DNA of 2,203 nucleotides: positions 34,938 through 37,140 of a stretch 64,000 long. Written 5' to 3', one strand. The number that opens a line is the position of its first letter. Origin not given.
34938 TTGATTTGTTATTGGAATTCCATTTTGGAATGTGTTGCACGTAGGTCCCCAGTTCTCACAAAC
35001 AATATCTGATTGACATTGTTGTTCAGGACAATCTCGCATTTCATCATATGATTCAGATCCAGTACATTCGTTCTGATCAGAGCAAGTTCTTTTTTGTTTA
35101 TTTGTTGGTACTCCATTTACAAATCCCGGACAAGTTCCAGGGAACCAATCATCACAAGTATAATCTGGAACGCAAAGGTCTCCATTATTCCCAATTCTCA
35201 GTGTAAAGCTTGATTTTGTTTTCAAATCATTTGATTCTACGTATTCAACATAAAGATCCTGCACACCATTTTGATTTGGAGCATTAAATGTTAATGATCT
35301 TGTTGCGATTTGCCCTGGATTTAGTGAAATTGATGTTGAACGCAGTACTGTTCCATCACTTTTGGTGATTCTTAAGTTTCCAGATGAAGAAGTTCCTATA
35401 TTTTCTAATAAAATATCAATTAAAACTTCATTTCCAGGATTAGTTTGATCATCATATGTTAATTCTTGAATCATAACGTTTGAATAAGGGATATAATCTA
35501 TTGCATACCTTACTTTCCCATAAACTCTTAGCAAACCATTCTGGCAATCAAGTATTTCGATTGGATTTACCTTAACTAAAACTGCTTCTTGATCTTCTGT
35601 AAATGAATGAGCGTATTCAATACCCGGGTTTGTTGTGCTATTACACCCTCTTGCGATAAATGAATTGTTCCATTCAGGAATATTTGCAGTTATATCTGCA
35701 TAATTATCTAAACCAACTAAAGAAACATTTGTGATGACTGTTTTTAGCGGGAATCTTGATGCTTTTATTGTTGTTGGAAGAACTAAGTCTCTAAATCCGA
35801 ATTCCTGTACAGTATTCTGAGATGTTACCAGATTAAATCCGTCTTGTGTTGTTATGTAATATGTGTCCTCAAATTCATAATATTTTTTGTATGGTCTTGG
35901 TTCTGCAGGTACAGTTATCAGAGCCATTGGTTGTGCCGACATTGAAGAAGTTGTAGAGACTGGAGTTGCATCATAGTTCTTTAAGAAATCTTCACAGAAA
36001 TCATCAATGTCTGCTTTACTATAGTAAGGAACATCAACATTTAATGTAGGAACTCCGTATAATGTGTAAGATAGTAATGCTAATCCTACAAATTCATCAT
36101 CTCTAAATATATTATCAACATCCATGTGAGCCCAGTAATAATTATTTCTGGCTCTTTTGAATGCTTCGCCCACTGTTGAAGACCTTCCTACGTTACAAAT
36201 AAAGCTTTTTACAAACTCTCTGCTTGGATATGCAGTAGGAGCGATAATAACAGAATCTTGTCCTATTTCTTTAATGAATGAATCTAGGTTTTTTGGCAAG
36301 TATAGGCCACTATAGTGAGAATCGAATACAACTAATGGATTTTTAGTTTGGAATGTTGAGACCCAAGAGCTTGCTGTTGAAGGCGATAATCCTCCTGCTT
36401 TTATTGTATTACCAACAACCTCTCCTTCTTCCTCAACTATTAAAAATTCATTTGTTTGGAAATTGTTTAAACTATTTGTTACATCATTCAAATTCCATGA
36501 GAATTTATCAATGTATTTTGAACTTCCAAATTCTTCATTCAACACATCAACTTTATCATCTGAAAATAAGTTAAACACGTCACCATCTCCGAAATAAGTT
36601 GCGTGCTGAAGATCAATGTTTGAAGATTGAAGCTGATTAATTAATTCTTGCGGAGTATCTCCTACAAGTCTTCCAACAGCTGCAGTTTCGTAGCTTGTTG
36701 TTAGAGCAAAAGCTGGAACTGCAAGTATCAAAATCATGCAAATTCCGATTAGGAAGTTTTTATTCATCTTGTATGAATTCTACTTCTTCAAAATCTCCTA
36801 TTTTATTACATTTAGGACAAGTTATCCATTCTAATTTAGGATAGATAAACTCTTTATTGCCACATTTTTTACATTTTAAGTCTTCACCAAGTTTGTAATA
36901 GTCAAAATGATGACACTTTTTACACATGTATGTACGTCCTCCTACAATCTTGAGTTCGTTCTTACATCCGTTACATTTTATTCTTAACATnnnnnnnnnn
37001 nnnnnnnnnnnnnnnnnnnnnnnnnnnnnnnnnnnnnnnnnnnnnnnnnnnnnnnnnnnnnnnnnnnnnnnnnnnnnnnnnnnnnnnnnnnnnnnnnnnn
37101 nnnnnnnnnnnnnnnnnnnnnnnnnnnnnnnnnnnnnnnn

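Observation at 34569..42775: Convergent four-gene operon of secreted Cys-rich giants placed directly downstream of a TrmB regulator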

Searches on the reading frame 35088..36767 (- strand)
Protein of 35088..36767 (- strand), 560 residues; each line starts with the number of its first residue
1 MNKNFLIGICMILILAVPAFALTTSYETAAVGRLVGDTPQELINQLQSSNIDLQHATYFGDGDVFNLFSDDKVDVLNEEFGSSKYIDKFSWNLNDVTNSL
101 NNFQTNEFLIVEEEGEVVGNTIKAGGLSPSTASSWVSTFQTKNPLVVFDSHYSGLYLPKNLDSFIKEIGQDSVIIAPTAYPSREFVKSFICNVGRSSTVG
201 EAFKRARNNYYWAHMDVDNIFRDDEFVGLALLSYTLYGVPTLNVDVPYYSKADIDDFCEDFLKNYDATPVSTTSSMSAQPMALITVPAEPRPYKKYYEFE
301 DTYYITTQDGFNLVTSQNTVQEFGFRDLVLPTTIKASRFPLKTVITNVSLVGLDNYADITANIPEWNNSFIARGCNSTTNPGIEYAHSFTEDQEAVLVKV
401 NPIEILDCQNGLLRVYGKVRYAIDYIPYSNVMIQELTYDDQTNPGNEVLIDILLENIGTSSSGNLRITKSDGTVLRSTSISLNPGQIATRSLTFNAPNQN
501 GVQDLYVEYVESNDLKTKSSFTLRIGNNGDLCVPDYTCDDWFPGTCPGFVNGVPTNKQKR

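Call 59: predict_structure(alignment_id=A2)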
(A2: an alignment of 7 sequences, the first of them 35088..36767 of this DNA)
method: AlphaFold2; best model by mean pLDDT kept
length: 560 residues; sequences in the alignment: 7
mean_pLDDT: 56.5   pTM: 0.40
mean pLDDT of the five models: 56.5, 56.4, 54.7, 54.6, 53.2
residues with pLDDT >= 90: 7; 70-90: 143; 50-70: 198; < 50: 212
segments of 3 or more residues with pLDDT < 50: 13-49, 62-86, 114-127, 152-163, 177-180, 207-241, 260-291, 367-374, 386-393, 528-560
pLDDT, mean of each block of 10 residues (from residue 1): 59 42 25 37 48 63 38 42 45 64 70 47 44 71 68 43 55 54 60 58 50 34 33 31 52 56 32 26 30 73 76 74 61 69 63 86 54 51 56 57 77 84 68 62 75 70 87 89 76 82 76 74 56 29 29 33
secondary structure, 60 per line:
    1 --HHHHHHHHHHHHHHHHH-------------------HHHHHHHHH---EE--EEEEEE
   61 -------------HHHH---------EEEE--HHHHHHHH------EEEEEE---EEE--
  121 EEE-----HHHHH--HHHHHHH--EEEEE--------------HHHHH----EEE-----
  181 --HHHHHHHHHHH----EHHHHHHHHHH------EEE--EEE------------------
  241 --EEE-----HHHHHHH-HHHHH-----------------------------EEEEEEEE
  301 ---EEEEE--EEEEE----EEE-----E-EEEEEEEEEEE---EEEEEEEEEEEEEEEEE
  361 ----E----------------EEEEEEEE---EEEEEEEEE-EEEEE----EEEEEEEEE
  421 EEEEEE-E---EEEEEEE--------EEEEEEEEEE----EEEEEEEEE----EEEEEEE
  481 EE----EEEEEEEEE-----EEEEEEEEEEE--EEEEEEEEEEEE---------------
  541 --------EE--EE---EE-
elements in order: H3-19 H39-47 E55-60 H74-77 E87-90 H93-100 E107-112 E116-118 E121-123 H129-133 H136-142 E145-149 H164-168 E173-175 H183-193 H199-208 E215-217 E220-222 E243-245 H251-257 H259-263 E293-300 E304-308 E311-315 E320-322 E330-340 E344-360 E382-389 E393-401 E403-407 E412-426 E432-438 E447-456 E461-469 E474-482 E487-495 E501-511 E514-525
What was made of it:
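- On CARDB domain (PF07705) in g4: A beta-sandwich is predicted there (call 59).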

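Call 61: search_solved_structures(query=A2, max_evalue=10)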
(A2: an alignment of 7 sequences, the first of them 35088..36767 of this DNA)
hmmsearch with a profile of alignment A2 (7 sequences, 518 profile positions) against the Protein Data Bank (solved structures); distinct sequences matched with E-value up to 10: 2.
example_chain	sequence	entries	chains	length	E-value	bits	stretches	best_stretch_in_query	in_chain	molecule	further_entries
8ydm_C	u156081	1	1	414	0.14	13.9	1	323-391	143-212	Cytochrome c-554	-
8wz7_A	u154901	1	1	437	0.97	11.1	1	50-160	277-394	Adenosylhomocysteinase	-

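Call 69: fold_search(model_id=the predicted structure, library=pdb)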
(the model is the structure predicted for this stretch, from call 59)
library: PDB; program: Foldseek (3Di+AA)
matches with E <= 10: 1723; with E <= 0.001: 182
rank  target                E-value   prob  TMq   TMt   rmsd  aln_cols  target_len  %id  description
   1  3fn9_A                3.3e-08  1.00  0.17  0.14  14.4       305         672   12  Crystal structure of putative beta-galactosidase from bacteroides fragilis (released 2009-01-13)
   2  5z1a                  1.2e-07  1.00  0.16  0.14  14.0       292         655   12  The crystal structure of Bacteroides fragilis beta-glucuronidase in complex with uronic isofagomine (released 2018-12-12)
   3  3fn9_D                1.2e-07  1.00  0.17  0.15  14.3       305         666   13  Crystal structure of putative beta-galactosidase from bacteroides fragilis (released 2009-01-13)
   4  3fn9_C                3.0e-07  1.00  0.17  0.14  14.3       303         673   12  Crystal structure of putative beta-galactosidase from bacteroides fragilis (released 2009-01-13)
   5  3cmg                  8.1e-07  1.00  0.17  0.14  16.6       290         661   13  Crystal structure of putative beta-galactosidase from Bacteroides fragilis (released 2008-04-29)
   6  8dhe_A                8.5e-07  1.00  0.17  0.14  14.5       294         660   12  Tannerella forsythia beta-glucuronidase (mL1) (released 2023-05-17)
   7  8dhe_C                9.0e-07  1.00  0.17  0.15  15.9       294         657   14  Tannerella forsythia beta-glucuronidase (mL1) (released 2023-05-17)
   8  2wbk_B                1.7e-06  1.00  0.15  0.11  14.9       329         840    9  Structure of the Michaelis complex of beta-mannosidase, Man2A, provides insight into the conformational itinerary of m (released 2009-03-17)
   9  3bga_B                1.7e-06  1.00  0.15  0.10  13.9       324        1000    8  Crystal structure of beta-galactosidase from Bacteroides thetaiotaomicron VPI-5482 (released 2007-12-11)
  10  6hpd                  1.8e-06  1.00  0.17  0.11  14.2       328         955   11  The structure of a beta-glucuronidase from glycoside hydrolase family 2 (released 2019-07-24)
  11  6qub_A                2.3e-06  1.00  0.17  0.12  14.3       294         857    8  Truncated beta-galactosidase III from Bifidobacterium bifidum in complex with galactose (released 2020-03-18)
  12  2vo5_A                2.4e-06  1.00  0.16  0.12  14.8       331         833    9  Structural and biochemical evidence for a boat-like transition state in beta-mannosidases (released 2008-04-01)
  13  2wbk_A                2.4e-06  1.00  0.15  0.11  14.9       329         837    9  Structure of the Michaelis complex of beta-mannosidase, Man2A, provides insight into the conformational itinerary of m (released 2009-03-17)
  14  2vmf_B                2.7e-06  1.00  0.16  0.12  14.8       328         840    9  Structural and biochemical evidence for a boat-like transition state in beta-mannosidases (released 2008-04-01)
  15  2vjx_B                3.0e-06  1.00  0.15  0.11  15.0       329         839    9  Structural and biochemical evidence for a boat-like transition state in beta-mannosidases (released 2008-04-01)
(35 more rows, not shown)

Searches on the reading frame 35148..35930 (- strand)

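Call 15: search_protein_families(library=pfam, proteins=[window:35148-35930:-], max_evalue=10)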
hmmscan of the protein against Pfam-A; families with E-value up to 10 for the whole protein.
window:35148-35930:- (261 aa): 1 family
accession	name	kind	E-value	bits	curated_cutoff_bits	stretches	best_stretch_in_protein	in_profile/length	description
PF07705.17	CARDB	-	0.00022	21.8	22.7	1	154-234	6-87/101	CARDB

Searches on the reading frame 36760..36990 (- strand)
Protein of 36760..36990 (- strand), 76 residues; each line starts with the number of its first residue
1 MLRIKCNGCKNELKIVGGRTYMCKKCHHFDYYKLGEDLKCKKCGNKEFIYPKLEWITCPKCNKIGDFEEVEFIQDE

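Call 5: search_protein_families(library=pfam, proteins=[window:36760-36990:-], max_evalue=0.1)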
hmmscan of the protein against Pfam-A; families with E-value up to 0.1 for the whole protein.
window:36760-36990:- (76 aa): 12 families
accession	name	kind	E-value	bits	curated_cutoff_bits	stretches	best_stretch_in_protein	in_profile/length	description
PF19134.6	DUF5817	-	0.00024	21.4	31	0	40-69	6-35/57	Domain of unknown function (DUF5817)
PF22289.1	DmmA-like_C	-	0.0013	19.1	27.4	0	22-47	3-28/44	Dimethylamine monooxygenase subunit DmmA-like, C-terminal domain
PF01155.25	HypA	-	0.0018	18.7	28.9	1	3-31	70-97/112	Hydrogenase/urease nickel incorporation, metallochaperone, hypA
PF13717.11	Zn_ribbon_4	-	0.0034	17.7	30.3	0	56-69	3-16/36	zinc-ribbon domain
PF18551.6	TackOD1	-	0.015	15.3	32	1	5-70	109-178/188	Thaumarchaeal output domain 1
PF21302.3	Zn_ribbon_RlmA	-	0.033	14.6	27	1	6-34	3-30/44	RlmA, N-terminal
PF19133.5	DUF5816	-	0.036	14.7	26.9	0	20-46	34-61/72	Family of unknown function (DUF5816)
PF07282.18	Cas12f1-like_TNB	-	0.037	14.6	26.3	0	39-65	30-50/60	Cas12f1-like, TNB domain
PF01667.23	Ribosomal_S27e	-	0.037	14.2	24.5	0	37-64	7-35/55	Ribosomal protein S27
PF14319.11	Zn_Tnp_IS91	-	0.043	14.2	26.3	1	37-64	38-65/90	Transposase zinc-binding domain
PF12773.13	DZR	-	0.055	14.1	27.3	0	23-66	1-35/45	Double zinc ribbon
PF01096.23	Zn_ribbon_TFIIS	-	0.07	13.4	21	0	39-50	2-13/39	Transcription factor S-II (TFIIS)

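Call 6: search_protein_families(library=ncbifam, proteins=[window:36760-36990:-], max_evalue=0.1)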
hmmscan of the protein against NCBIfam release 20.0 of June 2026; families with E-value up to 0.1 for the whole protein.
window:36760-36990:- (76 aa): 5 families
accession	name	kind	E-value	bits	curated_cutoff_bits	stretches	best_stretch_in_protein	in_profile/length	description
NF047912.1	ECs_2282_CxxC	subfamily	2.2e-05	24.3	37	1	38-70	3-42/60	ECs_2282 family putative zinc-binding protein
NF034126.3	PRK09521.1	equivalog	0.014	15.2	90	1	22-47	146-170/180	exosome complex RNA-binding protein Csl4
NF008261.0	PRK11032.1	equivalog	0.017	15.1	183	1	11-49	115-154/160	zinc ribbon-containing protein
TIGR00100.1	hypA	equivalog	0.046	13.8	88.1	0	3-29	70-96/116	hydrogenase maturation nickel metallochaperone HypA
NF001629.0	PRK00415.1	equivalog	0.059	12.9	70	0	38-61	15-39/62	30S ribosomal protein S27e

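Call 97: search_protein_families(library=padloc, proteins=[window:36760-36990:-], max_evalue=0.01)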
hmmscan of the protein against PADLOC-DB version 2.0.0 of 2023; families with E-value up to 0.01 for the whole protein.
window:36760-36990:- (76 aa): 0 families
